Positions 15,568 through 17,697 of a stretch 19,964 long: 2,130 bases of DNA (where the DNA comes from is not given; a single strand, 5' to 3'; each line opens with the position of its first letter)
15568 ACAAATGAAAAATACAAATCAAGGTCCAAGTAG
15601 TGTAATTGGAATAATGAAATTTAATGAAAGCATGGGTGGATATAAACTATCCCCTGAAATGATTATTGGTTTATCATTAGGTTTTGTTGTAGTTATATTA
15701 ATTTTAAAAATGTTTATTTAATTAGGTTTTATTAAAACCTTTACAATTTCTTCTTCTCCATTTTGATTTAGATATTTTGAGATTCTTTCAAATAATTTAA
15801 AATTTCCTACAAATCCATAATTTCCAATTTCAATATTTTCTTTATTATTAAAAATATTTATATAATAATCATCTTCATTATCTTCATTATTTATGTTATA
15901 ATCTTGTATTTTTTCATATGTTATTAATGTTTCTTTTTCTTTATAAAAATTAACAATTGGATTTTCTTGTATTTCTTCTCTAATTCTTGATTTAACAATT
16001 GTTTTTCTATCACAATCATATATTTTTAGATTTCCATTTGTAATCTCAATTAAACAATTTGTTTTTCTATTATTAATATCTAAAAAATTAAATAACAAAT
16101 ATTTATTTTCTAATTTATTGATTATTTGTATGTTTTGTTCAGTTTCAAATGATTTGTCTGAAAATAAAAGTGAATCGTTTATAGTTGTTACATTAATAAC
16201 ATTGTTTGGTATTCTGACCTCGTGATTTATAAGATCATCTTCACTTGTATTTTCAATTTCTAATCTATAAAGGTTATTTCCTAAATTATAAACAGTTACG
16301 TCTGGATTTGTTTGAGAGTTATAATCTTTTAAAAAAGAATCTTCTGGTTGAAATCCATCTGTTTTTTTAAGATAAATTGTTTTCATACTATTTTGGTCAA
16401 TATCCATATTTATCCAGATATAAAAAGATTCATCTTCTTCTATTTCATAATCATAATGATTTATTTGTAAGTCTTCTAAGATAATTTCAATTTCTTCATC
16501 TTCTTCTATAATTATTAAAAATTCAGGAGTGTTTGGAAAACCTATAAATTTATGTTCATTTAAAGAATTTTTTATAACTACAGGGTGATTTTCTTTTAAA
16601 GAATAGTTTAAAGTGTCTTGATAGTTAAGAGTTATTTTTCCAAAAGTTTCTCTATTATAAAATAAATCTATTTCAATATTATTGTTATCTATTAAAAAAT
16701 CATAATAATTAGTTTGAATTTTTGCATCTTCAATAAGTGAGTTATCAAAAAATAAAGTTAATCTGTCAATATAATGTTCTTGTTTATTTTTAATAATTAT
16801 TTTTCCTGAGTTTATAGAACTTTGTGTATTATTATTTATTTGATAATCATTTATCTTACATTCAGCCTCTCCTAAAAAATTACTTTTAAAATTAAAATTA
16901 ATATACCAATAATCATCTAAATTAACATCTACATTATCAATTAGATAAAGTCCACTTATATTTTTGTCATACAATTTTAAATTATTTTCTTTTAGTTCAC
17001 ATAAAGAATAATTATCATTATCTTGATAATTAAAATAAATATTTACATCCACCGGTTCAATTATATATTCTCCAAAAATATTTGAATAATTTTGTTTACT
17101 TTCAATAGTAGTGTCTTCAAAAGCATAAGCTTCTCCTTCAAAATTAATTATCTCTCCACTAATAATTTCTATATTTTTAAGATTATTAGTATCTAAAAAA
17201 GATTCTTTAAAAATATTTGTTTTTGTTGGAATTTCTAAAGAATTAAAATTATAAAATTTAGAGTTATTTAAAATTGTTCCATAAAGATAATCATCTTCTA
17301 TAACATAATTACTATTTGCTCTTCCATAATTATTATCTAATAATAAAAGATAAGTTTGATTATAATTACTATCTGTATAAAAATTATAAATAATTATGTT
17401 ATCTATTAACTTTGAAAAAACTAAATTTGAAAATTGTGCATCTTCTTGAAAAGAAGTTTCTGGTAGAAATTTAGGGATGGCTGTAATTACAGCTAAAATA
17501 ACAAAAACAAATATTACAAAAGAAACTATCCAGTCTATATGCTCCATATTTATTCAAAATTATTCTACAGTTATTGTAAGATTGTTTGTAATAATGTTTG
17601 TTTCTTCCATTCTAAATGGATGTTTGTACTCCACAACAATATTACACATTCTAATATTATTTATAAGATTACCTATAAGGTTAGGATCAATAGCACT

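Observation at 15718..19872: Translationally coupled module: cytoplasmic coiled-coil, bitopic beta-sandwich protein and giant Asn-rich anchored protein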

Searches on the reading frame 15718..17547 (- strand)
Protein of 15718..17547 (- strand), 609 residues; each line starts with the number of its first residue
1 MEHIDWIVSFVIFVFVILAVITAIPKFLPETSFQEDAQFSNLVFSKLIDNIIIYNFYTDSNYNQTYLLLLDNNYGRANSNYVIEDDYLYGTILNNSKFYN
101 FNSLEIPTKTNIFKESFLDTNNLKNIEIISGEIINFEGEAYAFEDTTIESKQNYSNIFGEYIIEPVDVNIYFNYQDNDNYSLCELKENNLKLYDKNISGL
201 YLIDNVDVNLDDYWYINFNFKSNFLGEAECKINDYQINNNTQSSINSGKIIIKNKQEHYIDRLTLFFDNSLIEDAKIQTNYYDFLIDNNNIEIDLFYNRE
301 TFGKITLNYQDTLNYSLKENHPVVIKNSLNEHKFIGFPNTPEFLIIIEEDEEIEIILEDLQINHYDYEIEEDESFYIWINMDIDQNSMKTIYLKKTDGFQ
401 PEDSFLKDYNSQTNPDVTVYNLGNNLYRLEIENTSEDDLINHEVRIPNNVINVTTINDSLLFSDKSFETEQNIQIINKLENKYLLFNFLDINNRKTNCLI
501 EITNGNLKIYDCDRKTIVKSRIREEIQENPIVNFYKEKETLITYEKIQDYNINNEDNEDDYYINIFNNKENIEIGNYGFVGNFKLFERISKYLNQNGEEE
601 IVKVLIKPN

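Call 5: search_protein_families(library=pfam, proteins=[window:15718-17547:-], max_evalue=0.1)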
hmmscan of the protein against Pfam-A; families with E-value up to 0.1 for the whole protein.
window:15718-17547:- (609 aa): 2 families
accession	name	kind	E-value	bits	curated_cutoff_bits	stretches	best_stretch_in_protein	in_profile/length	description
PF23045.1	DUF7037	-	0.0022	18.3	27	0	498-515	5-22/43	Domain of unknown function (DUF7037)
PF21690.3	MJ1010-like_2nd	-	0.0045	17.7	27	1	250-291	27-67/91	Uncharacterized ATP-binding protein MJ1010-like, C-terminal domain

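Call 10: search_protein_families(library=ncbifam, proteins=[window:15718-17547:-], max_evalue=0.1)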
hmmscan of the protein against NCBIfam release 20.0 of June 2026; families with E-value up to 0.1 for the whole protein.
window:15718-17547:- (609 aa): 1 family
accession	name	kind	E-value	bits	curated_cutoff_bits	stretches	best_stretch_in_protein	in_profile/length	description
NF001380.0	PRK00279.1-2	equivalog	0.074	12.4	251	1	491-549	141-200/216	adenylate kinase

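Call 21: find_homologous_proteins(query=window:15718-17547:-, max_evalue=0.001)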
Query window:15718-17547:- (609 aa): 13 proteins with E <= 0.001 among 8000 candidates.
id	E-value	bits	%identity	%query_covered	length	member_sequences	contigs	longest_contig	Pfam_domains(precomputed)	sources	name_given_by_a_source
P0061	0.0e+0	1313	100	100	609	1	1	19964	-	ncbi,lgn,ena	-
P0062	1.8e-182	626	51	100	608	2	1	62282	-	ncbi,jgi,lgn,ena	-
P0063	4.6e-165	569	50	100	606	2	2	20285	-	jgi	jgi:hypothetical protein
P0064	2.4e-164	566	49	100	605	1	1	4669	-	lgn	-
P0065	6.2e-161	555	48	100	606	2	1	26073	-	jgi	jgi:hypothetical protein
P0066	1.3e-160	554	47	100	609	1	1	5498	-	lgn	-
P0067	1.7e-158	547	48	100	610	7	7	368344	-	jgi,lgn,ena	jgi:hypothetical protein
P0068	2.5e-156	540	47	100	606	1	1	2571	-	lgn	-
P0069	1.5e-153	531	45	100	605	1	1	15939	-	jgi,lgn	-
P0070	2.7e-152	527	44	100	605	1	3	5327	-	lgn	-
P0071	1.4e-128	448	44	67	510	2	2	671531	-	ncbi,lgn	-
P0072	1.3e-112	396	49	60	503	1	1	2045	-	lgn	-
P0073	3.1e-108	381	43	65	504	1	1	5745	-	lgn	-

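Call 30: search_solved_structures(query=A2, max_evalue=10)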
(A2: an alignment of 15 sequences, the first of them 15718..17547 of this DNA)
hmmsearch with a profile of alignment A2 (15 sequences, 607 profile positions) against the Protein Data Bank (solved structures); distinct sequences matched with E-value up to 10: 2.
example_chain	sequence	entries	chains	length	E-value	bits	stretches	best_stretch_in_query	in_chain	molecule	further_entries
1zjc_A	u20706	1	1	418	0.022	16.5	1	107-177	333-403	aminopeptidase ampS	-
3qpf_A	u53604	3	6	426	0.56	11.8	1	7-71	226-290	Putative uncharacterized protein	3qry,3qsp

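Call 73: predict_structure(alignment_id=A8)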
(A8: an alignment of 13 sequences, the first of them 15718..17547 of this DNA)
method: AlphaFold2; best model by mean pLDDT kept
length: 609 residues; sequences in the alignment: 13
mean_pLDDT: 80.1   pTM: 0.75
mean pLDDT of the five models: 80.1, 77.9, 75.9, 74.0, 67.0
residues with pLDDT >= 90: 255; 70-90: 230; 50-70: 50; < 50: 74
segments of 3 or more residues with pLDDT < 50: 23-46, 545-588, 604-609
pLDDT, mean of each block of 10 residues (from residue 1): 67 72 37 29 50 88 87 85 90 89 75 86 90 82 95 93 94 95 96 95 95 86 92 93 92 93 86 78 91 89 93 83 91 90 90 92 88 88 91 88 70 84 91 89 89 91 76 85 89 85 85 88 79 86 50 40 31 36 43 69 44
secondary structure, 60 per line:
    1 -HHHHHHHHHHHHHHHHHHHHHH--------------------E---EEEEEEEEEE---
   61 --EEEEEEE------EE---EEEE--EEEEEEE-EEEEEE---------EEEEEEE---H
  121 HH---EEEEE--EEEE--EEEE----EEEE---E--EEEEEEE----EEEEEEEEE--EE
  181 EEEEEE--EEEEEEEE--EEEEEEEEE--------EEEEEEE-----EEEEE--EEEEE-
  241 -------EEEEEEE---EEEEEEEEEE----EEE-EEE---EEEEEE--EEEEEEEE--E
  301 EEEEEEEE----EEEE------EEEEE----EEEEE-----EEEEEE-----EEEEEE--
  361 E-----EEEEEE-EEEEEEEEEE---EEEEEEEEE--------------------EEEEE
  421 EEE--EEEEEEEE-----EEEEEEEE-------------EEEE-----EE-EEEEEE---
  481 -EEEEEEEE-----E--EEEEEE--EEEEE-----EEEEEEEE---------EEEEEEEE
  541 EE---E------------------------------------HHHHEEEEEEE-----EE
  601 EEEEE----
elements in order: H2-23 E48-57 E63-69 E81-84 E87-93 E95-100 E110-116 E126-130 E133-136 E139-142 E147-150 E157-163 E168-176 E179-186 E189-196 E199-207 E216-222 E228-232 E235-239 E248-254 E258-267 E272-274 E276-278 E282-287 E290-297 E300-308 E313-316 E323-327 E332-336 E342-347 E353-358 E367-372 E374-383 E387-395 E416-423 E426-433 E439-446 E460-463 E472-477 E482-489 E498-503 E506-510 E516-523 E533-542 H583-586 E587-593 E599-605

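Call 76: fold_search(model_id=the predicted structure, library=pdb)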
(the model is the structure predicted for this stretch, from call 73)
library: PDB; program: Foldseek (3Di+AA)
matches with E <= 10: 1066; with E <= 0.001: 49
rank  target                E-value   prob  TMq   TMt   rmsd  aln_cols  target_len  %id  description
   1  3ecq_A                5.0e-07  1.00  0.19  0.09  22.6       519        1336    8  Endo-alpha-N-acetylgalactosaminidase from Streptococcus pneumoniae: SeMet structure (released 2008-09-09)
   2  3ecq_B                2.8e-06  1.00  0.17  0.09  22.6       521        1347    8  Endo-alpha-N-acetylgalactosaminidase from Streptococcus pneumoniae: SeMet structure (released 2008-09-09)
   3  3n7m                  3.1e-06  1.00  0.21  0.29  21.6       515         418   11  Crystal structure of W1252A mutant of HCR D/C VPI 5995 (released 2010-09-08)
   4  5lr0_A                3.3e-06  1.00  0.22  0.31  23.0       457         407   12  Binding domain of Botulinum Neurotoxin DC in complex with SialylT (released 2017-08-30)
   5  4fvv_B                5.0e-06  1.00  0.21  0.29  22.1       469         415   11  Crystal structure of HCR/D-Sa-GBL1/C (released 2012-10-24)
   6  8c8g_B                6.9e-06  1.00  0.19  0.10  24.8       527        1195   11  Cryo-EM structure of BoNT/Wo-NTNH complex (released 2023-10-04)
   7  4isq_B                8.0e-06  1.00  0.22  0.30  22.1       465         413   10  Binding domain of Botulinum neurotoxin DC in complex with human synaptotagmin I (released 2013-08-14)
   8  5jmc_G                9.6e-06  1.00  0.21  0.29  21.4       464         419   12  Receptor binding domain of Botulinum neurotoxin A in complex with rat SV2C (released 2016-06-15)
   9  9gkq                  1.2e-05  1.00  0.21  0.11  21.9       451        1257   11  Cryo-EM structure of Botulinum neurotoxin serotype A (released 2025-09-10)
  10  7qpt_A                1.4e-05  1.00  0.21  0.30  20.9       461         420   10  Botulinum neurotoxin A4 cell binding domain in complex with GD1a oligosaccharide (released 2022-03-16)
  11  5lr0_B                1.9e-05  1.00  0.21  0.30  23.1       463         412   11  Binding domain of Botulinum Neurotoxin DC in complex with SialylT (released 2017-08-30)
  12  3v0c                  2.6e-05  1.00  0.21  0.11  20.8       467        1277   11  4.3 angstrom crystal structure of an inactive BoNT/A (E224Q/R363A/Y366F) (released 2012-03-14)
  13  4fvv_A                2.6e-05  1.00  0.21  0.29  22.1       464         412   10  Crystal structure of HCR/D-Sa-GBL1/C (released 2012-10-24)
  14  3bta                  3.1e-05  1.00  0.21  0.11  20.9       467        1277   11  CRYSTAL STRUCTURE OF BOTULINUM NEUROTOXIN SEROTYPE A (released 1999-10-01)
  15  3n7k_A                3.1e-05  1.00  0.21  0.29  21.2       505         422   11  Crystal structure of botulinum neurotoxin serotype C1 binding domain (released 2010-09-08)
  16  4b1m_B                3.3e-05  1.00  0.19  0.59   5.1       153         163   12  CARBOHYDRATE BINDING MODULE CBM66 FROM BACILLUS SUBTILIS (released 2012-12-12)
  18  4b1m_A                3.9e-05  1.00  0.20  0.64   4.0       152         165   12  CARBOHYDRATE BINDING MODULE CBM66 FROM BACILLUS SUBTILIS (released 2012-12-12)
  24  4b1m_C                6.0e-05  1.00  0.20  0.65   4.0       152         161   12  CARBOHYDRATE BINDING MODULE CBM66 FROM BACILLUS SUBTILIS (released 2012-12-12)
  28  3d6e_A                1.2e-04  1.00  0.22  0.64   4.1       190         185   12  Crystal structure of the engineered 1,3-1,4-beta-glucanase protein from Bacillus licheniformis (released 2009-05-19)
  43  3d6e_B                4.5e-04  1.00  0.21  0.61   4.5       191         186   12  Crystal structure of the engineered 1,3-1,4-beta-glucanase protein from Bacillus licheniformis (released 2009-05-19)
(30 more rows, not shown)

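Call 79: find_related_loci(query=A8, collection=metagenome_contigs, flank=10000)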
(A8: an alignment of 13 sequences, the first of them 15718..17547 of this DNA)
Query A8 (609 aa) in metagenome_contigs; peptide patterns used: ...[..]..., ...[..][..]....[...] (x = any residue, [..] = any of these).
375 stretches matched a pattern; 11 encode a relative of the query (tblastn E <= 1e-3); 11 distinct loci.
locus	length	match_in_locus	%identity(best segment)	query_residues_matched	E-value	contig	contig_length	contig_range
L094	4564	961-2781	51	1-608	0e+0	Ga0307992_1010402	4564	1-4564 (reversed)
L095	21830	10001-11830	48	1-609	5e-165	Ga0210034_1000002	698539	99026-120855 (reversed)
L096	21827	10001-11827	47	1-608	2e-163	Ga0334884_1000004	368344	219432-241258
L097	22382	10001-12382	28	1-609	2e-34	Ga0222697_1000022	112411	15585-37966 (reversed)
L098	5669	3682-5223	27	1-609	3e-27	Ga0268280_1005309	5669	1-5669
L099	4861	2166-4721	30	1-552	6e-27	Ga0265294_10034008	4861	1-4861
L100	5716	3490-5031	26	1-609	1e-26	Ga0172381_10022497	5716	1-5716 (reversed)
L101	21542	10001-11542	24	1-609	7e-25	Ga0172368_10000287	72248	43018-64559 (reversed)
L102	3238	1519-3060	26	1-609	7e-24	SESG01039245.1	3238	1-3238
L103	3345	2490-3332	27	1-279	1e-22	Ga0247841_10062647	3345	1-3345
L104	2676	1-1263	25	92-609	8e-13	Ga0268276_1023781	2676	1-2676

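Call 83: search_protein_families(library=pfam, proteins=[L097:460-1146:-, L097:1136-2146:-, L097:2136-2774:-, L097:2719-3762:+, L097:3766-4896:+, L097:4886-5767:+, L097:5760-7223:-, L097:7325-8749:+, L097:8756-9514:+], max_evalue=0.001)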
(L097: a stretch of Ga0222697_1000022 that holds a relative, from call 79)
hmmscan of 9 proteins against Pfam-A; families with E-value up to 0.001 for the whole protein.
L097:460-1146:- (228 aa): 8 families
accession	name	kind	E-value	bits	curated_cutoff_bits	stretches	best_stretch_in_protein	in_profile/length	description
PF13489.12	Methyltransf_23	-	1.8e-23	83.5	27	1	20-176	3-161/164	Methyltransferase domain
PF08241.18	Methyltransf_11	-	7.6e-17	62.2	21.2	1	40-131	1-95/95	Methyltransferase domain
PF13847.12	Methyltransf_31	-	4e-15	56.2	27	1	36-137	4-116/145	Methyltransferase domain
PF07021.18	MetW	-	2.1e-12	47.5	21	1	28-142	5-118/193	Methionine biosynthesis protein MetW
PF08242.18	Methyltransf_12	-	2.9e-11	44.4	30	1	40-129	1-98/98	Methyltransferase domain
PF13649.12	Methyltransf_25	-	5.8e-11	43.4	27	1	40-127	2-97/97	Methyltransferase domain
PF05219.18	DREV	-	1.7e-05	24.5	26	1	35-133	94-188/265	DREV methyltransferase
PF01209.24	Ubie_methyltran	-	0.00038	20.3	20.1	1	38-131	50-151/233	ubiE/COQ5 methyltransferase family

L097:1136-2146:- (336 aa): 2 families
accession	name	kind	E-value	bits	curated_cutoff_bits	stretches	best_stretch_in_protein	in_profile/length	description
PF13692.12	Glyco_trans_1_4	-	6.2e-07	30.2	27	1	173-285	2-125/142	Glycosyl transferases group 1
PF00534.26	Glycos_transf_1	-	2.4e-06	27.6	26.4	1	162-310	5-171/172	Glycosyl transferases group 1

L097:2136-2774:- (212 aa): 1 family
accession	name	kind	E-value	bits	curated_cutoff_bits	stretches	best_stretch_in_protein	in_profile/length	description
PF08241.18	Methyltransf_11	-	9.8e-05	23.4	21.2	1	70-116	49-92/95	Methyltransferase domain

L097:2719-3762:+ (347 aa): 1 family
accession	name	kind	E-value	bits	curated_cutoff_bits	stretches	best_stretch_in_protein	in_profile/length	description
PF01075.23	Glyco_transf_9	-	1.5e-15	57.7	22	1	162-309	76-229/247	Glycosyltransferase family 9 (heptosyltransferase)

L097:3766-4896:+ (376 aa): 5 families
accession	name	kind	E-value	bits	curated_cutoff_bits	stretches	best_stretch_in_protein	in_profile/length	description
PF00534.26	Glycos_transf_1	-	3.5e-30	105.2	26.4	1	192-355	5-171/172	Glycosyl transferases group 1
PF13692.12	Glyco_trans_1_4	-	2.9e-23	83.1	27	1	203-337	2-138/142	Glycosyl transferases group 1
PF13439.12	Glyco_transf_4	-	6.5e-13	49.5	28.5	1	18-189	3-169/170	Glycosyltransferase Family 4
PF13579.12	Glyco_trans_4_4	-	3.8e-07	31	29.7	1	18-184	2-157/158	Glycosyl transferase 4-like domain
PF20706.3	GT4-conflict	-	2.4e-06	27.3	26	1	178-318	173-324/385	Family 4 Glycosyltransferase in conflict systems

L097:4886-5767:+ (293 aa): 4 families
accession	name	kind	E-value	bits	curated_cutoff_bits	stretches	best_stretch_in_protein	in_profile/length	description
PF13641.12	Glyco_tranf_2_3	-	3.1e-23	83.4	27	1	3-217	3-229/230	Glycosyltransferase like family 2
PF00535.33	Glycos_transf_2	-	3.8e-20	72.9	23.3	1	4-164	1-164/168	Glycosyl transferase family 2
PF13632.12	Glyco_trans_2_3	-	2.7e-16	60.4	27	1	83-268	3-177/198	Glycosyl transferase family group 2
PF13506.12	Glyco_transf_21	-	1.4e-08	34.9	21.7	1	63-195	15-150/174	Glycosyl transferase family 21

L097:5760-7223:- (487 aa): 3 families
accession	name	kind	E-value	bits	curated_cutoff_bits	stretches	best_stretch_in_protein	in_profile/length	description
PF01943.22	Polysacc_synt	-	6.3e-35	121.4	28.2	1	11-276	3-272/274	Polysaccharide biosynthesis protein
PF13440.11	Polysacc_synt_3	-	4.8e-18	65.8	23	1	36-322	4-289/293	Polysaccharide biosynthesis protein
PF03023.19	MurJ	-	6.4e-05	22.2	27.4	1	81-453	58-447/451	Lipid II flippase MurJ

L097:7325-8749:+ (474 aa): 1 family
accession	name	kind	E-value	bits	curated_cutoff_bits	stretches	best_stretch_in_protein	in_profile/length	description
PF13231.12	PMT_2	-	2.7e-05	24.9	26.1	1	63-207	3-153/160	Dolichyl-phosphate-mannose-protein mannosyltransferase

L097:8756-9514:+ (252 aa): 1 family
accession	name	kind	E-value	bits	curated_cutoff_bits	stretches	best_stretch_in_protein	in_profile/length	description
PF00535.33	Glycos_transf_2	-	1e-19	71.5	23.3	1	5-172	2-166/168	Glycosyl transferase family 2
